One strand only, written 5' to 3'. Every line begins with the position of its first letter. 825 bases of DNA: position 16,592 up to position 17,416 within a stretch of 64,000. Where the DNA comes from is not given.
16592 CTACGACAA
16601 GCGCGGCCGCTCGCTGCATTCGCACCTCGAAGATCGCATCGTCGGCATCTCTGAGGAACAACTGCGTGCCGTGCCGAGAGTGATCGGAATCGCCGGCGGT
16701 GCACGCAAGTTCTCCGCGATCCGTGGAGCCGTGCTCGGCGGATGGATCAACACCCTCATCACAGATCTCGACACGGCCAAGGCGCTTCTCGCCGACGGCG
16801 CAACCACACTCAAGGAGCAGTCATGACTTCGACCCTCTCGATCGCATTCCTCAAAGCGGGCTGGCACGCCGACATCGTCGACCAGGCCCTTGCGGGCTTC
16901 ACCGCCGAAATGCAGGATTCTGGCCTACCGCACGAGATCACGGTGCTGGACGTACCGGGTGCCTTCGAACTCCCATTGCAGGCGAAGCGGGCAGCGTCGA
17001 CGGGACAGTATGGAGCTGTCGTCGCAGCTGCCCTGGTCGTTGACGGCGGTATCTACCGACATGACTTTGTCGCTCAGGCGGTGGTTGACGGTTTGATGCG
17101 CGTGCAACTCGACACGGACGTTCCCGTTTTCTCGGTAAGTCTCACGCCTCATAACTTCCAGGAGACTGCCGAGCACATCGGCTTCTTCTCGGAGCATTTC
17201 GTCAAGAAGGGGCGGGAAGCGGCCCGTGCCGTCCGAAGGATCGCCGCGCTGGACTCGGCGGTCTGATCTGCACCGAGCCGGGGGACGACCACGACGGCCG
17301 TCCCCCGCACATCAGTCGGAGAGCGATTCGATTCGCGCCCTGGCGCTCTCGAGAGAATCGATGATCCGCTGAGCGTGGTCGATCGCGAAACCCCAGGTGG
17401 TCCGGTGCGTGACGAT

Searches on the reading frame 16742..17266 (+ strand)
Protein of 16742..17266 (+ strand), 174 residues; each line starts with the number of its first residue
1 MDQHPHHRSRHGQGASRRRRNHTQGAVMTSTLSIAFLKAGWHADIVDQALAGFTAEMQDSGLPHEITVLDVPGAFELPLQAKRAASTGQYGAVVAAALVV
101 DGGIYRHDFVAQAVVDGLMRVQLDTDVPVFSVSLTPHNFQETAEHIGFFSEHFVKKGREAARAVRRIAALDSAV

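Call 59: search_protein_families(library=pfam, proteins=[window:16742-17266:+], max_evalue=0.00001)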
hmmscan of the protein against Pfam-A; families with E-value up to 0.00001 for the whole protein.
window:16742-17266:+ (174 aa): 1 family
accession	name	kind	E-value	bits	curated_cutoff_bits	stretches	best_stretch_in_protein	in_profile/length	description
PF00885.24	DMRL_synthase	-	1.9e-34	119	26.7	1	32-170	2-137/139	6,7-dimethyl-8-ribityllumazine synthase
